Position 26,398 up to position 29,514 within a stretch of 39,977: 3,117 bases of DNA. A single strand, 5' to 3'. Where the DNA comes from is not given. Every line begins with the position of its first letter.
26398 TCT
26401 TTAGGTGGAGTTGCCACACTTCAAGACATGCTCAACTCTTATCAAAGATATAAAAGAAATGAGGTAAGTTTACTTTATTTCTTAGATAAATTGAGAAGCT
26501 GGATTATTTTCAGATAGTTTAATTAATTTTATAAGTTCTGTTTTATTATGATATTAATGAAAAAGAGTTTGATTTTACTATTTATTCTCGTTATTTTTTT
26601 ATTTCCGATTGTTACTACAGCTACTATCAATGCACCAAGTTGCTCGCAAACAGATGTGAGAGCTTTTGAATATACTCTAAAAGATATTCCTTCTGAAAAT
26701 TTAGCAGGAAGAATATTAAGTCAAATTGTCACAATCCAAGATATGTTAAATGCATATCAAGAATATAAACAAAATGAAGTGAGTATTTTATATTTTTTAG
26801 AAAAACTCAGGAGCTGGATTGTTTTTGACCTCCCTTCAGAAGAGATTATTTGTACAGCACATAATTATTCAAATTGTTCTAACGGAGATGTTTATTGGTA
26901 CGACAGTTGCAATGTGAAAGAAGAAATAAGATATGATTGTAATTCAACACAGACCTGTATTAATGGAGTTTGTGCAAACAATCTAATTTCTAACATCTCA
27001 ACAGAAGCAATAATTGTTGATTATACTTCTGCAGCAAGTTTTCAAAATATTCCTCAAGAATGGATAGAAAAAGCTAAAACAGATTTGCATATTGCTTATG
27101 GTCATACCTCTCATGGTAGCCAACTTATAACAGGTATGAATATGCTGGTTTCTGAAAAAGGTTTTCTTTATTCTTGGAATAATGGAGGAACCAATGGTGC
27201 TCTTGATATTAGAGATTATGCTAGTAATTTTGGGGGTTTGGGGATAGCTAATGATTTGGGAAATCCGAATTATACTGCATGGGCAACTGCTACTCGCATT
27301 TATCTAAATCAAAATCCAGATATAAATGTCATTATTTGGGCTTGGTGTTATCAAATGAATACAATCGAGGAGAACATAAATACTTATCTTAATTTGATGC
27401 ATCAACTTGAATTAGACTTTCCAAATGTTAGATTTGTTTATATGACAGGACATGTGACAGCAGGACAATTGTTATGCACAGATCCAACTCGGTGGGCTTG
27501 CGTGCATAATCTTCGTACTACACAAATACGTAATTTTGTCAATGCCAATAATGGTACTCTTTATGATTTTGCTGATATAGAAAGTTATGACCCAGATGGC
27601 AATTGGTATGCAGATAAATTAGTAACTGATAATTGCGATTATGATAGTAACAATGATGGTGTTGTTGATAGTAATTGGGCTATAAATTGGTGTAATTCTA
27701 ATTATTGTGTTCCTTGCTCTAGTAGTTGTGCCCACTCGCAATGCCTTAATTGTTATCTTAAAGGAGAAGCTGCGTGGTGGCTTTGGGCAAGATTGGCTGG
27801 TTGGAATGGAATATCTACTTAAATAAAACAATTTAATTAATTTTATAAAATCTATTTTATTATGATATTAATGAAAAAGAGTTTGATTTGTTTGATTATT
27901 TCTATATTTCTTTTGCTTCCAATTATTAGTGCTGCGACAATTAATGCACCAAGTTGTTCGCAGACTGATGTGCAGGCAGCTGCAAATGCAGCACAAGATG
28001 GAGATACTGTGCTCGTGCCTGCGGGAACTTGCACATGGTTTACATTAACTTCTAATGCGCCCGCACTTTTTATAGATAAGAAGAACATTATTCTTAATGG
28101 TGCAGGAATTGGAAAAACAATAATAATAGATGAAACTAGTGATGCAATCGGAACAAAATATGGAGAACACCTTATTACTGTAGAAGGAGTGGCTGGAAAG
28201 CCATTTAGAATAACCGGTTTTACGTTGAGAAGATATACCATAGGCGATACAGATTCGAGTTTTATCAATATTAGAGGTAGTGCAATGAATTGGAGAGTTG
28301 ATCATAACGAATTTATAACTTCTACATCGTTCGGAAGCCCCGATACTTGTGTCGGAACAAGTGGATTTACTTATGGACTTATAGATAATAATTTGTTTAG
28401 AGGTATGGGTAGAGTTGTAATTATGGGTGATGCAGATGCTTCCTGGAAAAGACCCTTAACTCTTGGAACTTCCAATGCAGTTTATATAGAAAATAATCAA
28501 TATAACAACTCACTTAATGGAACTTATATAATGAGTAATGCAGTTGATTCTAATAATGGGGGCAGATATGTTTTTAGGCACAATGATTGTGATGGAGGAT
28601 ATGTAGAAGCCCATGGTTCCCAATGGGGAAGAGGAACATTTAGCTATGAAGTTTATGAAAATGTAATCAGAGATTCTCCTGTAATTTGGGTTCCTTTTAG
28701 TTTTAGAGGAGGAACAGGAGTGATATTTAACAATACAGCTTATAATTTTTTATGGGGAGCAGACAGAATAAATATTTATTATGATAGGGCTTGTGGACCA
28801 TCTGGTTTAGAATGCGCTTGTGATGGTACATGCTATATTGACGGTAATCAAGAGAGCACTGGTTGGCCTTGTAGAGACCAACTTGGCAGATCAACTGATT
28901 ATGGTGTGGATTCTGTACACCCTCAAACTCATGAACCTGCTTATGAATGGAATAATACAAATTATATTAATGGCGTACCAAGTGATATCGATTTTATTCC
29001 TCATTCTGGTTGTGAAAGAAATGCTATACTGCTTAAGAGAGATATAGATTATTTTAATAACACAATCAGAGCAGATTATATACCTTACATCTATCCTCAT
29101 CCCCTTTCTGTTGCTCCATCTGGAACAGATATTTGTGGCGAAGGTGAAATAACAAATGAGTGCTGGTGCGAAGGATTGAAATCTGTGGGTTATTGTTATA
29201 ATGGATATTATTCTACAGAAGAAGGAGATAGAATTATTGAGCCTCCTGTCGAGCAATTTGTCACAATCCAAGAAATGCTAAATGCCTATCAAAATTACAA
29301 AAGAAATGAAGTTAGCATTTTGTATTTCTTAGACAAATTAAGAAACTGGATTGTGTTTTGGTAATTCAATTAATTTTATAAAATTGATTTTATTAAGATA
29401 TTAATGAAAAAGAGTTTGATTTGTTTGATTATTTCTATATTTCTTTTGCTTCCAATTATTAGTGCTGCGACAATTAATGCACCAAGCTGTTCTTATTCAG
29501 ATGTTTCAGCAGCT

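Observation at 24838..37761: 13-kb head-to-tail array of seven modular paralogues with conserved ends and diverged beta-helix-like cores: candidate recombination-driven variable surface/secreted-protein system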

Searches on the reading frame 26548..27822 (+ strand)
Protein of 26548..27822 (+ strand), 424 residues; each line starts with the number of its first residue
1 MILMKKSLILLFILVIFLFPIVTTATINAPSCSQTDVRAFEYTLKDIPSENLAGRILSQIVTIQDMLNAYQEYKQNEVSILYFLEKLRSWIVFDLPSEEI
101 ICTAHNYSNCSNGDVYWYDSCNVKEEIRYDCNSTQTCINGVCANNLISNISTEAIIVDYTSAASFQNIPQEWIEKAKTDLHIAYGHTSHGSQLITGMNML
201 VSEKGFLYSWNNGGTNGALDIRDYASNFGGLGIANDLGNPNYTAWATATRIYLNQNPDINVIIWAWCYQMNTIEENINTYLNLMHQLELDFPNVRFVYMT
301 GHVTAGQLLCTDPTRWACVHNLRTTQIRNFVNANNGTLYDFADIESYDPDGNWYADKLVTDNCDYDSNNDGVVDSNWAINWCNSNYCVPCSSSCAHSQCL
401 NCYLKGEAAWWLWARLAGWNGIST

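Call 3: search_protein_families(library=pfam, proteins=[window:26548-27822:+], max_evalue=1)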
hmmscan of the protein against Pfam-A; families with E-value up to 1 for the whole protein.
window:26548-27822:+ (424 aa): 2 families
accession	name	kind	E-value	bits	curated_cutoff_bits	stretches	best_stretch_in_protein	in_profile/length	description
PF09336.16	Vps4_C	-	0.00055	20.3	21.3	1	32-74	4-42/61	Vps4 C terminal oligomerisation domain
PF06796.16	NapE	-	0.6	10.2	25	0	8-27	16-35/54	Periplasmic nitrate reductase protein NapE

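Call 29: search_protein_families(library=ncbifam, proteins=[window:26548-27822:+], max_evalue=0.1)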
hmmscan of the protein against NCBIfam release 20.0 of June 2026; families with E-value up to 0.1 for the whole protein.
window:26548-27822:+ (424 aa): 0 families

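Call 58: search_solved_structures(query=window:26548-27822:+, max_evalue=10)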
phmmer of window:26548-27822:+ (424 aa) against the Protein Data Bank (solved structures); distinct sequences matched with E-value up to 10: 5.
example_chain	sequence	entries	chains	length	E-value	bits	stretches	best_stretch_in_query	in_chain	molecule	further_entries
1egc_A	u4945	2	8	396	0.34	12.8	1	103-142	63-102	MEDIUM CHAIN ACYL-COA DEHYDROGENASE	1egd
4p13_A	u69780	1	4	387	0.34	12.8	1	103-142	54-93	Medium-chain specific acyl-CoA dehydrogenase, mitochondrial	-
1ege_A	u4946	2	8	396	0.35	12.8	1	103-142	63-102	MEDIUM CHAIN ACYL-COA DEHYDROGENASE | Acyl-CoA dehydrogenase, medium-chain specific, mitochondrial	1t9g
2a1t_A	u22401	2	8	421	0.38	12.7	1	103-142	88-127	Acyl-CoA dehydrogenase, medium-chain specific, mitochondrial precursor | Medium-chain specific acyl-CoA dehydrogenase, mitochondrial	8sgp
5otj_D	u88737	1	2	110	2.1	10.2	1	351-392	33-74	Polcalcin Phl p 7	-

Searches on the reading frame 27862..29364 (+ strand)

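Call 3: search_protein_families(library=pfam, proteins=[window:27862-29364:+], max_evalue=1)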
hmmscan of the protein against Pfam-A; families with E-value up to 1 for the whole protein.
window:27862-29364:+ (500 aa): 1 family
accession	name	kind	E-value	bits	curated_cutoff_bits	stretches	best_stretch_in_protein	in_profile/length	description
PF03079.20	ARD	-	0.1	13.2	27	1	45-65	120-140/157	ARD/ARD' family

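Call 29: search_protein_families(library=ncbifam, proteins=[window:27862-29364:+], max_evalue=0.1)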
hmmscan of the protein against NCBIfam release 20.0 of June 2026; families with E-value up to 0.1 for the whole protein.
window:27862-29364:+ (500 aa): 1 family
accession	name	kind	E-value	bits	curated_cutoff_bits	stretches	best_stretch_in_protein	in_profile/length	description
TIGR03805.1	beta_helix_1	subfamily_domain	0.0017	17.5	141.5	1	38-88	2-46/314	parallel beta-helix domain-containing protein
